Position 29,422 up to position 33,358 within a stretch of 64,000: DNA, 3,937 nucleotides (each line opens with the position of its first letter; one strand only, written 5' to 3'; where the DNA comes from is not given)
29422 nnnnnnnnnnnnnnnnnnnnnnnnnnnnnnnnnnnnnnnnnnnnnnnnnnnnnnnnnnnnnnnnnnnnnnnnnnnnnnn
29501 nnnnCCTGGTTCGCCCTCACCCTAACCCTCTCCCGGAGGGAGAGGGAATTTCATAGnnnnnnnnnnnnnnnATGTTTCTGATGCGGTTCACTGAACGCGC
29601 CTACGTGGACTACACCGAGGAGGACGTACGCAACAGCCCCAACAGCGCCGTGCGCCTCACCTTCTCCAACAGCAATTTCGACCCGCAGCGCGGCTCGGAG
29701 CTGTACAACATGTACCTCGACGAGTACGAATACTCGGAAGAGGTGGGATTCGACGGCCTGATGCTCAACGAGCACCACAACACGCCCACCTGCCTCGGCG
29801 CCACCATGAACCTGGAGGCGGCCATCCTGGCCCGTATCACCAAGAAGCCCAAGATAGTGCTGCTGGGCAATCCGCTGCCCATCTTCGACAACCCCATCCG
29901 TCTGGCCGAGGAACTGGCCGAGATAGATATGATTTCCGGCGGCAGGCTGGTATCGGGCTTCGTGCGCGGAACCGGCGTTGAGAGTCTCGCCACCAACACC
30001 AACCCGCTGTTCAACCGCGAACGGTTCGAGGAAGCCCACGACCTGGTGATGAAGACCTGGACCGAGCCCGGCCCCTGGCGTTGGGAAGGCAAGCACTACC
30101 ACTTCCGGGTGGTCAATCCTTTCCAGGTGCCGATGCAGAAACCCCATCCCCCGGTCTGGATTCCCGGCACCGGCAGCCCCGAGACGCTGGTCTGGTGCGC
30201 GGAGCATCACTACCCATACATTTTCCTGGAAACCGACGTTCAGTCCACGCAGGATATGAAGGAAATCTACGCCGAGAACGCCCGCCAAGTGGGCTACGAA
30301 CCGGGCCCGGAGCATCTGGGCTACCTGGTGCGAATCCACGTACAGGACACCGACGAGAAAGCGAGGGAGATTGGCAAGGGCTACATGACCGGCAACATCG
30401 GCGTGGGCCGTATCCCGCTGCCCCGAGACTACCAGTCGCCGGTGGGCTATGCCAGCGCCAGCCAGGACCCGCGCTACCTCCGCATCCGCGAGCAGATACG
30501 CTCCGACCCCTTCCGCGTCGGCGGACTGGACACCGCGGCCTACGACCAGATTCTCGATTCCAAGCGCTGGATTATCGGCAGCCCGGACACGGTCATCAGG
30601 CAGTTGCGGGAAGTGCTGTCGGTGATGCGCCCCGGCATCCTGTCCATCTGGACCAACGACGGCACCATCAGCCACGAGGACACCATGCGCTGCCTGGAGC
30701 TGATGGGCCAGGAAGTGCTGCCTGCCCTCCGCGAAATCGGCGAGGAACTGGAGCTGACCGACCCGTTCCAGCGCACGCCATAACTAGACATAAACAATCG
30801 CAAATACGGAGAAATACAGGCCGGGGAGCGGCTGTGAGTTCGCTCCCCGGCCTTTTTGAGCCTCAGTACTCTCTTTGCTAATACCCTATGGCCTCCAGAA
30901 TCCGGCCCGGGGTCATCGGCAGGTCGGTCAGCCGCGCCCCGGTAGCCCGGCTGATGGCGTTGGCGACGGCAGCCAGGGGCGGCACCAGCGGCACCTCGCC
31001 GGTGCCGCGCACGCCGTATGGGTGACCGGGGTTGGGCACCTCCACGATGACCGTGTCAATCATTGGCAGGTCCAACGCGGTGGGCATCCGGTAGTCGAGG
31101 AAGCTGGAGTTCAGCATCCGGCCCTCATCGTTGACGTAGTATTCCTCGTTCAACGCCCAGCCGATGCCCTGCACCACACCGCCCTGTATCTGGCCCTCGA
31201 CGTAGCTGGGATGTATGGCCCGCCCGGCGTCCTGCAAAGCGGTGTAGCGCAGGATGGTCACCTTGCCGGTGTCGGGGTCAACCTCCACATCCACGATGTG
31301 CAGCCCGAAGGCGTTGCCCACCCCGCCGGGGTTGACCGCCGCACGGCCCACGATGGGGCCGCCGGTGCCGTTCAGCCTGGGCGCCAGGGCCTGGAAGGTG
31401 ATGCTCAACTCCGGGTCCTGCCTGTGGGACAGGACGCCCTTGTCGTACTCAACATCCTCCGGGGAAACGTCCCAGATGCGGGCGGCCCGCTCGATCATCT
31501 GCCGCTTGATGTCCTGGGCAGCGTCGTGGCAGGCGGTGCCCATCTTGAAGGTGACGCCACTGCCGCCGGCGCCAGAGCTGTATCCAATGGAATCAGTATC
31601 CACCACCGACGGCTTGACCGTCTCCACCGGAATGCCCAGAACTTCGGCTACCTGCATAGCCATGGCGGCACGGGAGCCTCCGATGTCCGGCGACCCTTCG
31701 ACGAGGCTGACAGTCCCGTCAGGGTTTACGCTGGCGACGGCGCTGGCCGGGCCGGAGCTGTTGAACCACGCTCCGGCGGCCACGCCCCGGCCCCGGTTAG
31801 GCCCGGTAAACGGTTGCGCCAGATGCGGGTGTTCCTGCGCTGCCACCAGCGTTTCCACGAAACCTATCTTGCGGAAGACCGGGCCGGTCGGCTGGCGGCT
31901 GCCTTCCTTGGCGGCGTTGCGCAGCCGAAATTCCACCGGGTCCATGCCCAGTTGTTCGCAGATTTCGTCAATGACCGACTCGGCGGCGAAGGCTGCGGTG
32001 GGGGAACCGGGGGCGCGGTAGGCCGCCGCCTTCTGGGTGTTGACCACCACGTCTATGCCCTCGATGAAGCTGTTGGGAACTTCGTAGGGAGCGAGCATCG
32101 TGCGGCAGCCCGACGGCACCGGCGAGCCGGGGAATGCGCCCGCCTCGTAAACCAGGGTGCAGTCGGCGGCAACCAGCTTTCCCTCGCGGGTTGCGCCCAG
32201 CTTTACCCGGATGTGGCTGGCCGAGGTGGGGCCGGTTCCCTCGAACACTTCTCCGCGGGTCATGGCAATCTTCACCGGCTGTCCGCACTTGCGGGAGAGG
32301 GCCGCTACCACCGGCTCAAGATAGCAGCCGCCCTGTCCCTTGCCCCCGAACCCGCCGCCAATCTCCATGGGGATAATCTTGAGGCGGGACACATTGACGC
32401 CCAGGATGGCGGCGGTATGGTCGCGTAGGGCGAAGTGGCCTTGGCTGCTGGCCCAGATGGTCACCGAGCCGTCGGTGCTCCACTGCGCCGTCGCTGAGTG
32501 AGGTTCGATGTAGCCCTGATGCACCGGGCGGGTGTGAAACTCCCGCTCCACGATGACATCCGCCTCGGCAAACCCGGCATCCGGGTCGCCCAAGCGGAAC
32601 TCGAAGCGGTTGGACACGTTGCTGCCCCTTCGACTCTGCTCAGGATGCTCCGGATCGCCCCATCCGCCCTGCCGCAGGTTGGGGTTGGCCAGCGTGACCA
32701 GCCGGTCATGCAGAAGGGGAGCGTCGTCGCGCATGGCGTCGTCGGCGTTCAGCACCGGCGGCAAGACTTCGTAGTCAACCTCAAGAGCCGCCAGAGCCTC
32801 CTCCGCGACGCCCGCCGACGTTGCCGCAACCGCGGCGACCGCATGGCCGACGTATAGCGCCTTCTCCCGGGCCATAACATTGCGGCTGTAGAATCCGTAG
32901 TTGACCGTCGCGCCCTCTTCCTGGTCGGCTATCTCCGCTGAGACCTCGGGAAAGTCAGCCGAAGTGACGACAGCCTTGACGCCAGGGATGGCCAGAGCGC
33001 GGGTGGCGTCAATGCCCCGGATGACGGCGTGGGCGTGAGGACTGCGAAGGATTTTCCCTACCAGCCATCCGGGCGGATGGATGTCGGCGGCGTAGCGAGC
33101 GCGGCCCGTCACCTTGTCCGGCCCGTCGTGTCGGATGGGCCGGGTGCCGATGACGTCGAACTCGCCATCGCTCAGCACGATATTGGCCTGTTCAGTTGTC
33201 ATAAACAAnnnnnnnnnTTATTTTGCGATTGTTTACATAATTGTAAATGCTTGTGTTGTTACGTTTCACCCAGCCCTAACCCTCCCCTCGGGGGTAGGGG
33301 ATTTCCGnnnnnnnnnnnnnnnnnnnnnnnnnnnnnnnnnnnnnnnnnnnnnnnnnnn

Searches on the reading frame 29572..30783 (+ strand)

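Call 52: search_protein_families(library=pfam, proteins=[window:29572-30783:+])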
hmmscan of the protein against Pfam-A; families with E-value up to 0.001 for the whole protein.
window:29572-30783:+ (403 aa): 1 family
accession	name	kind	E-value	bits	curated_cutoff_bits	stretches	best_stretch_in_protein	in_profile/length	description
PF00296.26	Bac_luciferase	-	1.9e-31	110.1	27.9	1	48-348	25-307/314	Luciferase-like monooxygenase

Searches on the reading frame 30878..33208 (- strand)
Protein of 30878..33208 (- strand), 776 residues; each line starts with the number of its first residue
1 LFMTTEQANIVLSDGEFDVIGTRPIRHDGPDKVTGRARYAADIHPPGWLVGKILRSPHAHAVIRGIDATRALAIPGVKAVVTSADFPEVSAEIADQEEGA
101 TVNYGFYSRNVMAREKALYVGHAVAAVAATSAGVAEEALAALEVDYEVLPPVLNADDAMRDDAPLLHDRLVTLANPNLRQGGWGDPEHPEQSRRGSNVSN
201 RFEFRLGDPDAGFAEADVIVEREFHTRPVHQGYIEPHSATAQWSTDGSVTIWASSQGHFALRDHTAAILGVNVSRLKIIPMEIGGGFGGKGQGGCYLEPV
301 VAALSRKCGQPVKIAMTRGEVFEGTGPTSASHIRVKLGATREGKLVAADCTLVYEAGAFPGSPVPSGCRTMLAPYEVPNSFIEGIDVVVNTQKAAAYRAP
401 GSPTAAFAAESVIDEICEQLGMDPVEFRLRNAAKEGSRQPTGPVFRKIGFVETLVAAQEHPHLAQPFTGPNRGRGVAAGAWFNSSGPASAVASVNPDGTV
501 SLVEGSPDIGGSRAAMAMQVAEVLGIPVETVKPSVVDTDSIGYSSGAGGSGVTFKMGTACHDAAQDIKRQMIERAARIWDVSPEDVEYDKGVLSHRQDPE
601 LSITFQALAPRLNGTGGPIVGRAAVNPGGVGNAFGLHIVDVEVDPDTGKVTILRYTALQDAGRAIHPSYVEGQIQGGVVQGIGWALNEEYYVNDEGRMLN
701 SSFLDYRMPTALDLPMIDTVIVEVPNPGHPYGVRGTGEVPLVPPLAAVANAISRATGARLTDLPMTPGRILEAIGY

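Call 52: search_protein_families(library=pfam, proteins=[window:30878-33208:-])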
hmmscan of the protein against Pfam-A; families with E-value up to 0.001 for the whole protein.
window:30878-33208:- (776 aa): 3 families
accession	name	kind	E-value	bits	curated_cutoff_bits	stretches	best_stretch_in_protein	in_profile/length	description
PF02738.23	MoCoBD_1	-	2.3e-66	223.8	27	1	197-432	8-244/244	Molybdopterin cofactor-binding domain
PF20256.3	MoCoBD_2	-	7.1e-64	216.5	27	1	472-715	25-283/283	Molybdopterin cofactor-binding domain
PF01315.27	Ald_Xan_dh_C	-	1.1e-25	90.5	31.3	1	34-150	1-110/110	Aldehyde oxidase and xanthine dehydrogenase, a/b hammerhead domain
